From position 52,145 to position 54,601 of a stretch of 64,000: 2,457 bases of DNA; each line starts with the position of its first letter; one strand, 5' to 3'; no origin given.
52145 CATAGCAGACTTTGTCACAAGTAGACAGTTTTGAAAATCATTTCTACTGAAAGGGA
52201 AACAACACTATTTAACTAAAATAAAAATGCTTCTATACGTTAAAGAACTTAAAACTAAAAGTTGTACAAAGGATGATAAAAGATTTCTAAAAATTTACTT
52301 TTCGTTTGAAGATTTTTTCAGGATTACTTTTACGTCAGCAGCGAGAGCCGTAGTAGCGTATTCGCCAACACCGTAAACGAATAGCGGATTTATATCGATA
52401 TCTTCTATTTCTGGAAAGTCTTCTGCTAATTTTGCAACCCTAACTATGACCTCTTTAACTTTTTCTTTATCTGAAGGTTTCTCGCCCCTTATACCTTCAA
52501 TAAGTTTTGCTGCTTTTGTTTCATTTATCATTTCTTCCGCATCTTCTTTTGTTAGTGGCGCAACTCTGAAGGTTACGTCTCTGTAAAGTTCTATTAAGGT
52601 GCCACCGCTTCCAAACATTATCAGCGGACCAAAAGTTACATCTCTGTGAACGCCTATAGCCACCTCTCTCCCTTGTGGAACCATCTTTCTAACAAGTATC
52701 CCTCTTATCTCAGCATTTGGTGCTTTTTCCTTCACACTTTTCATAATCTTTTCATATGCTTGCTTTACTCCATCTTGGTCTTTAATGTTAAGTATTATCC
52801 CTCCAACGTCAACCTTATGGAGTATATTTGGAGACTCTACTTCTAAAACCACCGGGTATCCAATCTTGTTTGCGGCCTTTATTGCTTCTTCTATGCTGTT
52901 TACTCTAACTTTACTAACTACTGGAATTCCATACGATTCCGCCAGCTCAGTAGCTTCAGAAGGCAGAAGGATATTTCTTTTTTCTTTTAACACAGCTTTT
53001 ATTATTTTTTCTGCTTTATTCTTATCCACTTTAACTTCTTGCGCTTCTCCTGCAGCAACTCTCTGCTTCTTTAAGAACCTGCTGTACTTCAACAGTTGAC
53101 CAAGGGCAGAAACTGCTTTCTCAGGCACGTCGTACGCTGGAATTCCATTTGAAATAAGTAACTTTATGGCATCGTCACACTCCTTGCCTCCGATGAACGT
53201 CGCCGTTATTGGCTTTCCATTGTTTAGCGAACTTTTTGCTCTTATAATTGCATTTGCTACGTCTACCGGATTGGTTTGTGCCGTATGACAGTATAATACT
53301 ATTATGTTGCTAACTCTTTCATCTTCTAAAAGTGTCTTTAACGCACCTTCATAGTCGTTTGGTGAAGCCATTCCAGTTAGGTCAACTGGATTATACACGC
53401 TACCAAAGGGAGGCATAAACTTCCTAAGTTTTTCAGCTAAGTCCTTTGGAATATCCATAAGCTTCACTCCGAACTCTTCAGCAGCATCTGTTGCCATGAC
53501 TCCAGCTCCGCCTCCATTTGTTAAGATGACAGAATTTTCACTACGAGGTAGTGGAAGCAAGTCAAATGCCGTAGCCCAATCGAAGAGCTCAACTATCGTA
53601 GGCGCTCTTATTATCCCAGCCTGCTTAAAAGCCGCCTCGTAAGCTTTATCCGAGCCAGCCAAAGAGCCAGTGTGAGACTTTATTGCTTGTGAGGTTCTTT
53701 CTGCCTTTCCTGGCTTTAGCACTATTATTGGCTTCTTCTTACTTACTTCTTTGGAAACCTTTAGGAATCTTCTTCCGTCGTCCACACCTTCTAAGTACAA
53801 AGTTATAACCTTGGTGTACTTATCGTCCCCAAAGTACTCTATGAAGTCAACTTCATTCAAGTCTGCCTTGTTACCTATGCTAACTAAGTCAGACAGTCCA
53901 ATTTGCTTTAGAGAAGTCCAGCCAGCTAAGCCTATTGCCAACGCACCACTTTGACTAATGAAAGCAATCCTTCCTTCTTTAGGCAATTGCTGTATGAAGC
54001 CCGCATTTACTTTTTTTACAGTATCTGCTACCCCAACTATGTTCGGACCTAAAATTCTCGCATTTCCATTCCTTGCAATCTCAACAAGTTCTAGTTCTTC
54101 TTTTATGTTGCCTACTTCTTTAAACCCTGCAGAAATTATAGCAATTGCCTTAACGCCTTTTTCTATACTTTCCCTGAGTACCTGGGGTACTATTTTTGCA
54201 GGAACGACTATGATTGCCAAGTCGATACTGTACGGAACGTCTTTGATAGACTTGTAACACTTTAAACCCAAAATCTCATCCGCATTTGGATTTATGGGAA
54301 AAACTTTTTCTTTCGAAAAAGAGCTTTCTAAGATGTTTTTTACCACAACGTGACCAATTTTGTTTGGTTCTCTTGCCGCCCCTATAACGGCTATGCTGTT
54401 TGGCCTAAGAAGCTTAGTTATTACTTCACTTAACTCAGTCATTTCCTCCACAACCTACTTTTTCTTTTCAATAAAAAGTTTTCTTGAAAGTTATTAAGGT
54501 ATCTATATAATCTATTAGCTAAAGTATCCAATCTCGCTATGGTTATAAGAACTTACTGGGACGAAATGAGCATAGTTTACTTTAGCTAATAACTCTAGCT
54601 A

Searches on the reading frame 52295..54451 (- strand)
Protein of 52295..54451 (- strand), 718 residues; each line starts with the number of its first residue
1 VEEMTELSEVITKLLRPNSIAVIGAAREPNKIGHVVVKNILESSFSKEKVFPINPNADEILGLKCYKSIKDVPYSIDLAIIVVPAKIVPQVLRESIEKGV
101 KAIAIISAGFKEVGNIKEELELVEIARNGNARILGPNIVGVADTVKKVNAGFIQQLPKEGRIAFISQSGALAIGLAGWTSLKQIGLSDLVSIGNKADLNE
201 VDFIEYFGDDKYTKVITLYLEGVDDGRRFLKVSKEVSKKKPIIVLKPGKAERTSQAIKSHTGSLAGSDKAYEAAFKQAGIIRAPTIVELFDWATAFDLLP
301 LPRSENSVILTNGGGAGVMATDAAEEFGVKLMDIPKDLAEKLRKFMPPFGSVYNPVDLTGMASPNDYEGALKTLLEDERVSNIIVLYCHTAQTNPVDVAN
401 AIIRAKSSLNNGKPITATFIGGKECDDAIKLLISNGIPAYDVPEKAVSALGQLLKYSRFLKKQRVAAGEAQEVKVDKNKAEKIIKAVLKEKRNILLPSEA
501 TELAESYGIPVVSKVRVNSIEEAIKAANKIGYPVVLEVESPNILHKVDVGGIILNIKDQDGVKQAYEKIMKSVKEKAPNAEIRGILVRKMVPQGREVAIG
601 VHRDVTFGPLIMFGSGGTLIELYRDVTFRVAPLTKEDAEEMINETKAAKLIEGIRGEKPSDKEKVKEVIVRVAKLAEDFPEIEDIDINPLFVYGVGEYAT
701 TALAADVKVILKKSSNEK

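Call 29: search_protein_families(library=pfam, proteins=[window:52295-54451:-])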
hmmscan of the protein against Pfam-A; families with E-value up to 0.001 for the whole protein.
window:52295-54451:- (718 aa): 6 families
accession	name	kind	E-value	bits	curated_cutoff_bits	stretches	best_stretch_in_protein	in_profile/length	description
PF13549.11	ATP-grasp_5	-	1.5e-79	266.9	27.6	1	487-710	2-220/221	ATP-grasp domain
PF13607.11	Succ_CoA_lig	-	7.5e-52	175.2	27.4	1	159-296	1-138/138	Succinyl-CoA ligase like flavodoxin domain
PF19045.5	Ligase_CoA_2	-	1.4e-29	103.6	23.7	1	308-458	2-156/162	Ligase-CoA domain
PF13380.12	CoA_binding_2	-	7.2e-23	81.7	22.8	1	19-141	2-113/116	CoA binding domain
PF02629.25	CoA_binding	-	1.4e-16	61.4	22.3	1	18-109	4-97/97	CoA binding domain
PF00549.24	Ligase_CoA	-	0.0006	20.4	24.5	0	352-449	22-124/128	CoA-ligase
